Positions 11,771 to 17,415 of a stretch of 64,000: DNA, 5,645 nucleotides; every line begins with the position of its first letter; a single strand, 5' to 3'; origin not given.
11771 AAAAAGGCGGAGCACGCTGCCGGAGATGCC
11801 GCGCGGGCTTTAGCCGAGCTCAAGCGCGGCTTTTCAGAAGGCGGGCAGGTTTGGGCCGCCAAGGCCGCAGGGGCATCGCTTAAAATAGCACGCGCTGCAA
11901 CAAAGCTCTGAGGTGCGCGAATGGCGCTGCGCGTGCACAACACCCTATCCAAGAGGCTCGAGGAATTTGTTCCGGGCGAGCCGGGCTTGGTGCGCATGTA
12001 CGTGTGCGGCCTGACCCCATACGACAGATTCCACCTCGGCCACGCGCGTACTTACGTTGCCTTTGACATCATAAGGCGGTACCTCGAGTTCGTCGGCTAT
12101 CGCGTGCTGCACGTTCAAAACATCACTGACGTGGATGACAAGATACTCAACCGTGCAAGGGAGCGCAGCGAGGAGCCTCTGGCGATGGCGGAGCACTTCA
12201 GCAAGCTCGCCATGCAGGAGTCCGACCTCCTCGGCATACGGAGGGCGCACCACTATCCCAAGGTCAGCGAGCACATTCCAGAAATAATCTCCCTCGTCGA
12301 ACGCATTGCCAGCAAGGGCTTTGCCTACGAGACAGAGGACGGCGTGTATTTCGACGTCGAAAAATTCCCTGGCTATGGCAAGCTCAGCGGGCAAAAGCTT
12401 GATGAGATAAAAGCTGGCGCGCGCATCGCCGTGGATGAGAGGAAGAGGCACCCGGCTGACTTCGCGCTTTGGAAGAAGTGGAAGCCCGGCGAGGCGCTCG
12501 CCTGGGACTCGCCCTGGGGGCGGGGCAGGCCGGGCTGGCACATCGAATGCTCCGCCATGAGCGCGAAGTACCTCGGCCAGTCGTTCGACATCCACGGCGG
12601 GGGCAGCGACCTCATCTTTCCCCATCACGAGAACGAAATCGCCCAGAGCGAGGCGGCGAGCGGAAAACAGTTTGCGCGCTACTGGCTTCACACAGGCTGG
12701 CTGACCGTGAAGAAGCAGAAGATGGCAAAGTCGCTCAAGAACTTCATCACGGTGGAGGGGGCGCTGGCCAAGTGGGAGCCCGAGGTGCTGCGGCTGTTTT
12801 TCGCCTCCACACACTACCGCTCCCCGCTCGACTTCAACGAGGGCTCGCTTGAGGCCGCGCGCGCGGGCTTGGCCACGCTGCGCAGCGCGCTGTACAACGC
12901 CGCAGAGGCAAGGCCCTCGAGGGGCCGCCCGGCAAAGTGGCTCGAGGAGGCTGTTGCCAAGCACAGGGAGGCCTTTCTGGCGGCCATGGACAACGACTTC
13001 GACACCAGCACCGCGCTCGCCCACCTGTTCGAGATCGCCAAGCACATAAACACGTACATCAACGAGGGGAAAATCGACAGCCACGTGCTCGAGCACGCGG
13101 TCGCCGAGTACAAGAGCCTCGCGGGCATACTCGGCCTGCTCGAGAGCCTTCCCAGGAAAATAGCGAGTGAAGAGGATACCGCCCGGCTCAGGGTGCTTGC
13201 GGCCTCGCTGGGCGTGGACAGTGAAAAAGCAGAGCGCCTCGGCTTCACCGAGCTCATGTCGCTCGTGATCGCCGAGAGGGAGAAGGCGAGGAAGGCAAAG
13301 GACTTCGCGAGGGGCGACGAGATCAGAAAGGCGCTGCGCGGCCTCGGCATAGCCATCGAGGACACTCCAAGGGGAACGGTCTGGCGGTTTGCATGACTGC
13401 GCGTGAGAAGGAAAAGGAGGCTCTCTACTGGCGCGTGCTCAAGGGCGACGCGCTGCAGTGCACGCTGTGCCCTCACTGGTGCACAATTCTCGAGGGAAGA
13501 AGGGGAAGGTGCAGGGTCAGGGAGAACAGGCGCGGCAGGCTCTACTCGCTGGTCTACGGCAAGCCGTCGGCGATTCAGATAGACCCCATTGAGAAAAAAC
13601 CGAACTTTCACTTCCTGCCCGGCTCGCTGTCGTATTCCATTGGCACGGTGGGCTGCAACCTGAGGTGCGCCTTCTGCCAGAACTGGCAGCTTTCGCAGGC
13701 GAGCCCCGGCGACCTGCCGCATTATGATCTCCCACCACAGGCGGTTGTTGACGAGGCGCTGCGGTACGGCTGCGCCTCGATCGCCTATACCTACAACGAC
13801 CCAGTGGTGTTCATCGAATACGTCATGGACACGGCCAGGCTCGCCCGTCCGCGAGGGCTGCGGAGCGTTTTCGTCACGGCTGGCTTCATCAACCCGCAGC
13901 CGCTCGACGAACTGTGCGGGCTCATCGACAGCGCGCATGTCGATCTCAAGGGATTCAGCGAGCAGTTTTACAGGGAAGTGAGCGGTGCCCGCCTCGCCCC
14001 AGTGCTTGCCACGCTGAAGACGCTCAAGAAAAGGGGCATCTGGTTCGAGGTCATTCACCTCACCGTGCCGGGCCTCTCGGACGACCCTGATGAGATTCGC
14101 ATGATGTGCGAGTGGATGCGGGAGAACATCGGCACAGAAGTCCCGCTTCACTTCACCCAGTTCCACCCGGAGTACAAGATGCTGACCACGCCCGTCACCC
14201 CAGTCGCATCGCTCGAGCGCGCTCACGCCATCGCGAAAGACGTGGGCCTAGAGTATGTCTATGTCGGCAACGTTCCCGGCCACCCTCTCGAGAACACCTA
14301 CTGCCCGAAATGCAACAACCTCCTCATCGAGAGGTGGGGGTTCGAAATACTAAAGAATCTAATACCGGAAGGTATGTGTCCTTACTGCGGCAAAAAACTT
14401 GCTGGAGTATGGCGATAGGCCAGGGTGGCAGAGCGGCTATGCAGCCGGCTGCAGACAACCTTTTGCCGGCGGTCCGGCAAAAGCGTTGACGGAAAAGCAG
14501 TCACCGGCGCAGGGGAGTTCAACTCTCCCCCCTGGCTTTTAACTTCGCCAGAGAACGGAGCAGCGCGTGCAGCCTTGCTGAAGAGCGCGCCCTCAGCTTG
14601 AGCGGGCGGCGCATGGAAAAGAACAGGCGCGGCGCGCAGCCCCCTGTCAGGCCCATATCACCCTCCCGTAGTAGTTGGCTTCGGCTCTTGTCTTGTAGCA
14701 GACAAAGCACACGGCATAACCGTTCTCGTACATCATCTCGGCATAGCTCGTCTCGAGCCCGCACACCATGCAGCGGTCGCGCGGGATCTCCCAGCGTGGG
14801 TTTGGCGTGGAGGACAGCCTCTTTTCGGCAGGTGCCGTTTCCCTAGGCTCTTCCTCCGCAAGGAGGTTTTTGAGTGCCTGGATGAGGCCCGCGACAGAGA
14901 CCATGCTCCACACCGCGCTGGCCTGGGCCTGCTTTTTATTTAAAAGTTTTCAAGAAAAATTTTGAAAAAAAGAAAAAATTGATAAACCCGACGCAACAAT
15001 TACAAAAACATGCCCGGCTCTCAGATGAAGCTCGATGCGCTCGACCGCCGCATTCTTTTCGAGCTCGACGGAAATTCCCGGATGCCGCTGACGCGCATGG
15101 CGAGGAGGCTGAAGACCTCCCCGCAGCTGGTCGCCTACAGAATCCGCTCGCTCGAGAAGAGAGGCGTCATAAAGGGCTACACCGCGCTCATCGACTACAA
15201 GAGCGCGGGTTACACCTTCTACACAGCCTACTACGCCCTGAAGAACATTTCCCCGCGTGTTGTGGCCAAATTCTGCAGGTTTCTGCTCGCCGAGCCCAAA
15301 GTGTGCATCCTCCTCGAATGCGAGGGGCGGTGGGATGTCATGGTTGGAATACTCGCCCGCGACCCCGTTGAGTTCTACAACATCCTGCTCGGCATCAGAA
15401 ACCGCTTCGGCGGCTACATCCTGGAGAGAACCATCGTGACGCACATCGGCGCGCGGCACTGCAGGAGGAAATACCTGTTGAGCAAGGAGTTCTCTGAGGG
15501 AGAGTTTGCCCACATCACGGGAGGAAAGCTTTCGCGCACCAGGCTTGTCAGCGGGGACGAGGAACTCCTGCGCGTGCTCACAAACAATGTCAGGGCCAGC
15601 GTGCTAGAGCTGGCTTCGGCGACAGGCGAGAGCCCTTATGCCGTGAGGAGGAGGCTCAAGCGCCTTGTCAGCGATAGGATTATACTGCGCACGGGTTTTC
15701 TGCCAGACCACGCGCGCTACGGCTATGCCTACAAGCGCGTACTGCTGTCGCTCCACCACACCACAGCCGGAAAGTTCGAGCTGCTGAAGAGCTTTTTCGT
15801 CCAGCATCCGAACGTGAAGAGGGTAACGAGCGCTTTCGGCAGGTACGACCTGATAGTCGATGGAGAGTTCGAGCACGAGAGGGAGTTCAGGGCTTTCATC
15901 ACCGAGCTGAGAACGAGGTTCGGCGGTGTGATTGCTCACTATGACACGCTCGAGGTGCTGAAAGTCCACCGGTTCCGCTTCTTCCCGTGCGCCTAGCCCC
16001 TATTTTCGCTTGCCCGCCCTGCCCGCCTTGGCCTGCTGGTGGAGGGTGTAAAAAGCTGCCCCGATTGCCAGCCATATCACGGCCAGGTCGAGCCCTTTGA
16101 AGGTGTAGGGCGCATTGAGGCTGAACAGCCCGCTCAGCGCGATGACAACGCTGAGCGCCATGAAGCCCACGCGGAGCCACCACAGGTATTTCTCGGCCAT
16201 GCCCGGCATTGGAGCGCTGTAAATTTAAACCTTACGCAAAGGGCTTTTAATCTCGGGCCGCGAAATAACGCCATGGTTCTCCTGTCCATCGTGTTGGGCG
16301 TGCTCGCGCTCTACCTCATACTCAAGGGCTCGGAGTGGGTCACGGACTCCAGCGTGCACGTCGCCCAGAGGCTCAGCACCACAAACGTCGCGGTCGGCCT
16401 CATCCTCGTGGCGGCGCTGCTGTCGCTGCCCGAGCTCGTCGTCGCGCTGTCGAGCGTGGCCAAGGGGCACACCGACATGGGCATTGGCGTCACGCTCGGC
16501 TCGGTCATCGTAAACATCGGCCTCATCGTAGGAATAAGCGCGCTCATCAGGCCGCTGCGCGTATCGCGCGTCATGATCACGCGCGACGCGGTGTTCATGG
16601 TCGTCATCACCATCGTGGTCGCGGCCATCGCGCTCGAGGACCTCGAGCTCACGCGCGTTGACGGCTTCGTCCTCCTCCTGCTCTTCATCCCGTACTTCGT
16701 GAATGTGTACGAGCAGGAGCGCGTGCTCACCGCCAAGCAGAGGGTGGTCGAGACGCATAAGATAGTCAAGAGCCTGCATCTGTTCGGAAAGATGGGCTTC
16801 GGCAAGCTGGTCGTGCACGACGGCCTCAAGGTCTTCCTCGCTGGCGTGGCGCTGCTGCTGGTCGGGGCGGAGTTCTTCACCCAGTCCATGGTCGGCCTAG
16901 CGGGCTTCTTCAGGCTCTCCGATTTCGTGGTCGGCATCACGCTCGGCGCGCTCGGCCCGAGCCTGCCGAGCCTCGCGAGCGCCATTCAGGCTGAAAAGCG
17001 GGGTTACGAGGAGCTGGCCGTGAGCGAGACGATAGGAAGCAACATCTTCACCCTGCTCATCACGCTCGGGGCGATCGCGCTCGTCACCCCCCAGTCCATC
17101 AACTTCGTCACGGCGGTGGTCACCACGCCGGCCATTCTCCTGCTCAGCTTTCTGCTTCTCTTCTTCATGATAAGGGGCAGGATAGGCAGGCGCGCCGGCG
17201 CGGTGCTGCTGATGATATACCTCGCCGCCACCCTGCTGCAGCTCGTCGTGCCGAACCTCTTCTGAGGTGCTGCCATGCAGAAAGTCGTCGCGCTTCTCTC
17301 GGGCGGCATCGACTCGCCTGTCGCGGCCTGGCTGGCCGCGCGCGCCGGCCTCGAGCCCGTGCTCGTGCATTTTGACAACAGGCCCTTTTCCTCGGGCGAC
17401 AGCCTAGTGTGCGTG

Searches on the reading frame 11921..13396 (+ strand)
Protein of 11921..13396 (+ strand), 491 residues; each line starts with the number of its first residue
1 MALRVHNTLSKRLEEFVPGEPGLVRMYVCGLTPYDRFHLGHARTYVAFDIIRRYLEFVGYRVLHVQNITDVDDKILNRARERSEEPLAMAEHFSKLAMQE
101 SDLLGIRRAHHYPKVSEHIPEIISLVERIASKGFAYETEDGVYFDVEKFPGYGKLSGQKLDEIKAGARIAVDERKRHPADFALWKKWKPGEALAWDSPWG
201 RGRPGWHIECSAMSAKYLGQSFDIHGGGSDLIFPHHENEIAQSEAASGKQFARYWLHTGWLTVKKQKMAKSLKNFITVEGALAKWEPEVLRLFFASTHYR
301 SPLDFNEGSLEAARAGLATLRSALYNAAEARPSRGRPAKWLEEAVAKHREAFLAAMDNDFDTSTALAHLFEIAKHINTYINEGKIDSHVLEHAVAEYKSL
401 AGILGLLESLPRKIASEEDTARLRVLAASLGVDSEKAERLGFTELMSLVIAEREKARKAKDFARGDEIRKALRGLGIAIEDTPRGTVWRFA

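Call 13: search_protein_families(library=pfam, proteins=[window:11921-13396:+], max_evalue=1)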
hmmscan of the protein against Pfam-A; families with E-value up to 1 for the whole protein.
window:11921-13396:+ (491 aa): 7 families
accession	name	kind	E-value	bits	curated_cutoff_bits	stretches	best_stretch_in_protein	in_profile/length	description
PF01406.26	tRNA-synt_1e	-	3.8e-127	424.3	27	1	16-314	2-300/301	tRNA synthetases class I (C) catalytic domain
PF09190.17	DALR_2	-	4.8e-15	56.3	22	1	351-408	1-57/57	DALR domain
PF09334.17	tRNA-synt_1g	-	1.2e-13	51.1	20.1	2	35-147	12-125/391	tRNA synthetases class I (M)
PF23493.1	CysS_C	-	2.2e-06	28.1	23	1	449-489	11-51/51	Cysteinyl-tRNA ligase anticodon binding domain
PF01921.24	tRNA-synt_1f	-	0.00012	21.5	27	1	260-325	274-340/360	tRNA synthetases class I (K)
PF00133.28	tRNA-synt_1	-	0.0012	18.1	22.7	1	222-301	329-409/414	tRNA synthetases class I (I, L, M and V)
PF00750.26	tRNA-synt_1d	-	0.035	13.5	23.3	1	36-70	34-68/349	tRNA synthetases class I (R), catalytic domain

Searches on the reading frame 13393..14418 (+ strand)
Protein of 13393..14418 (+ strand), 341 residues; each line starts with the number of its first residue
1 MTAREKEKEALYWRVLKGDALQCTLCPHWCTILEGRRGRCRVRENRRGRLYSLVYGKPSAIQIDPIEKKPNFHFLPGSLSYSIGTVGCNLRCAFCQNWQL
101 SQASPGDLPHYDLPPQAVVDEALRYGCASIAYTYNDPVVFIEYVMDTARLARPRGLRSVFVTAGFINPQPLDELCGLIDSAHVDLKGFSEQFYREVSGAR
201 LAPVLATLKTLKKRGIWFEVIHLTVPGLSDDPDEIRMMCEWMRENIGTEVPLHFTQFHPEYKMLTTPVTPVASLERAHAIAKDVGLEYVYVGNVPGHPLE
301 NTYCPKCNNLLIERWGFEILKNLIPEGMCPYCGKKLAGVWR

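Call 13: search_protein_families(library=pfam, proteins=[window:13393-14418:+], max_evalue=1)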
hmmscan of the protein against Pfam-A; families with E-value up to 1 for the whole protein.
window:13393-14418:+ (341 aa): 6 families
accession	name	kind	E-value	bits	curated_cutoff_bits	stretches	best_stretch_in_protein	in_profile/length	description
PF04055.27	Radical_SAM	-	1.4e-20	74.6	29.5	1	84-234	3-161/166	Radical SAM superfamily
PF01396.24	Zn_ribbon_Top1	-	0.027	14.7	32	0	303-314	3-14/39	Topoisomerase DNA binding C4 zinc finger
PF13248.11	Zn_ribbon_3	-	0.031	14.2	27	0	328-336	18-26/26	zinc-ribbon domain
PF02150.21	Zn_ribbon_RPB9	-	0.055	13.8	25.2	1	303-313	3-13/36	RNA polymerases M/15 Kd subunit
PF12773.13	DZR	-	0.26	11.9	27.3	1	300-336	11-34/45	Double zinc ribbon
PF23499.1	YnfU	-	0.31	11.4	27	0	328-335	40-47/49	YnfU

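Call 60: search_protein_families(library=ncbifam, proteins=[window:13393-14418:+], max_evalue=0.001)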
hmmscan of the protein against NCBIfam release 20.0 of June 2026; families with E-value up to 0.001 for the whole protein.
window:13393-14418:+ (341 aa): 13 families
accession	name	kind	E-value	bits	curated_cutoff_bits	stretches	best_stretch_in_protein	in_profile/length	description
TIGR04337.1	AmmeMemoSam_rS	hypoth_equivalog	1.2e-117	392.7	220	1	12-340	3-333/349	AmmeMemoRadiSam system radical SAM enzyme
TIGR02493.1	PFLA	equivalog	2.6e-14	53.2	231.75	1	86-243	23-184/235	pyruvate formate-lyase-activating protein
TIGR04041.1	activase_YjjW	hypoth_equivalog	5e-13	49.1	250.2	1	142-260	124-241/276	YjjW family glycine radical enzyme activase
TIGR02495.1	NrdG2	equivalog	2.7e-10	39.9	131.15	1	76-246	14-184/193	anaerobic ribonucleoside-triphosphate reductase activating protein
TIGR04003.1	rSAM_BssD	equivalog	1.3e-09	37.7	496.45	1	128-244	129-246/314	[benzylsuccinate synthase]-activating enzyme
TIGR02494.1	PFLE_PFLC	subfamily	2.4e-09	36.9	174.35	1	136-258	133-255/293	glycyl-radical enzyme activating protein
NF048010.1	SfplDhtActHpsHDes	equivalog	1.4e-08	33.9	430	1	136-258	141-264/298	(2S)-3-sulfopropanediol dehydratase activating enzyme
NF008356.0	PRK11145.1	equivalog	3.6e-07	29.7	375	1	85-244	27-190/246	pyruvate formate lyase 1-activating protein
TIGR04395.1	cutC_activ_rSAM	equivalog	6.2e-06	25.7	360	1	146-245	149-248/309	choline TMA-lyase-activating enzyme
NF045574.1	sacti_mat_StsB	exception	7.6e-06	25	625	1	81-242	99-256/466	StsB family radical SAM/SPASM domain sactipeptide maturase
NF033717.2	HPDL_rSAM_activ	equivalog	2e-05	24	420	0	130-252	134-258/311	4-hydroxyphenylacetate decarboxylase activase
TIGR04545.1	rSAM_ahbD_hemeb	equivalog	8.6e-05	22.1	500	1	85-240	7-160/339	heme b synthase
NF043069.1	T4HPD_activ_SAM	equivalog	0.0006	19.3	425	0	135-250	132-248/299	trans-4-hydroxy-L-proline dehydratase activase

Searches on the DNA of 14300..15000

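Call 95: search_rna_families(source=window, start=14300, end=15000, threshold=evalue, max_evalue=0.01, show_alignments=1)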
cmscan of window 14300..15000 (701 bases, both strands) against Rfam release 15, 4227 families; matches with E-value up to 0.01: 0.
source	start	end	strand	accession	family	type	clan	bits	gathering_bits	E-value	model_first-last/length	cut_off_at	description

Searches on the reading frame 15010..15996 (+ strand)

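Call 13: search_protein_families(library=pfam, proteins=[window:15010-15996:+], max_evalue=1)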
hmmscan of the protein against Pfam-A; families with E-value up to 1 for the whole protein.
window:15010-15996:+ (328 aa): 15 families
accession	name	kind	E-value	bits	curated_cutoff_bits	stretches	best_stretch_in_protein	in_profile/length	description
PF13404.12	HTH_AsnC-type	-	3.4e-19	68.8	27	2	8-49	1-42/42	AsnC-type helix-turn-helix domain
PF13412.12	HTH_24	-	4.7e-19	68.1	21.9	2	8-55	1-48/48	Winged helix-turn-helix DNA-binding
PF12840.13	HTH_20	-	2.7e-07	30.9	27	2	13-55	7-49/51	Helix-turn-helix domain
PF01037.27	AsnC_trans_reg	-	3.7e-06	27.2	25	1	256-302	11-58/73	Lrp/AsnC ligand binding domain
PF12802.13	MarR_2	-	1.5e-05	25.5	27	1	13-54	8-50/61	MarR family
PF01047.28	MarR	-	1.9e-05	24.9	24.6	1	14-54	7-47/59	MarR family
PF13545.12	HTH_Crp_2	-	0.0011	19.4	27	0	25-55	21-53/70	Crp-like helix-turn-helix domain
PF25212.1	HVO_A0114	-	0.0016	18.6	27.6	1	185-226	26-67/84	HVO_A0114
PF24410.1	wHTH-HSP90_Na-assoc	-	0.009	16.8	23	1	197-219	31-53/55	wHTH-Hsp90_Na associated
PF08799.17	PRP4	-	0.068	13.2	25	1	206-219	16-29/29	pre-mRNA processing factor 4 (PRP4) like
PF22451.2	NirdL-like_HTH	-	0.089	12.8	27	0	26-54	18-46/47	Siroheme decarboxylase NirDL-like HTH domain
PF18120.7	DUF5597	-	0.19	12.3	23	0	160-185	104-126/133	Domain of unknown function (DUF5597)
PF09339.16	HTH_IclR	-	0.19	12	22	0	186-224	8-47/52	IclR helix-turn-helix domain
PF08279.18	HTH_11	-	0.23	11.8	25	0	14-53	4-44/55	HTH domain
PF08940.17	DUF1918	-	0.24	11.5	24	0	194-213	21-40/58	Domain of unknown function (DUF1918)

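Call 60: search_protein_families(library=ncbifam, proteins=[window:15010-15996:+], max_evalue=0.001)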
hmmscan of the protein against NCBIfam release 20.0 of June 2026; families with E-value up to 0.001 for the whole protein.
window:15010-15996:+ (328 aa): 11 families
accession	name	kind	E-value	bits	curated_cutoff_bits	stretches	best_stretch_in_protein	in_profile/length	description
NF040947.1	trans_reg_LysM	equivalog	1.2e-18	67.2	180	2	8-131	1-120/136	HTH-type transcriptional regulator LysM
NF053758.1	ChrTpTrnRegChrS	equivalog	1.1e-15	57.7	250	1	5-109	9-111/158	chromate efflux transcriptional regulator ChrS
NF041396.1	TranRegLrp_Halo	equivalog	1.2e-15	57.7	190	1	6-111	1-104/149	HTH-type transcriptional regulator Lrp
NF040820.1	trans_reg_LrpA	equivalog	3.8e-13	49.5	250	1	8-72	2-66/141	HTH-type transcriptional regulator LrpA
NF008370.0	PRK11169.1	equivalog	1.4e-12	47.6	233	1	6-68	10-72/164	leucine-responsive transcriptional regulator Lrp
NF008384.0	PRK11179.1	equivalog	1.9e-11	44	227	1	5-69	4-68/153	transcriptional regulator AsnC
NF041395.1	TranRegLrpA1_Halo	equivalog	3.2e-07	30.4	250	0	6-66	1-61/142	HTH-type transcriptional regulator LrpA1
NF040707.3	Siroheme_Dcarb_AhbB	equivalog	1.5e-05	24.8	125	0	24-70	13-59/146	siroheme decarboxylase subunit beta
TIGR02702.1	SufR_cyano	equivalog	0.0002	21.1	178.8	0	183-230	3-50/208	iron-sulfur cluster biosynthesis transcriptional regulator SufR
NF040708.3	Siroheme_Dcarb_AhbA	equivalog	0.00055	19.7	140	0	24-69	16-61/144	siroheme decarboxylase subunit alpha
TIGR01884.1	cas_HTH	subfamily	0.00074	19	60.2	0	7-55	139-187/202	CRISPR-associated CARF protein Csa3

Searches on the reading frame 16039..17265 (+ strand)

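Call 52: search_protein_families(library=pfam, proteins=[window:16039-17265:+], max_evalue=0.0001)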
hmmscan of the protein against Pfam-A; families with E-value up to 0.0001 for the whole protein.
window:16039-17265:+ (408 aa): 1 family
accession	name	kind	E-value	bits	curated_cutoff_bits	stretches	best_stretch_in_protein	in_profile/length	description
PF01699.29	Na_Ca_ex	-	1e-44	152.6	24.9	2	83-221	2-147/151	Sodium/calcium exchanger protein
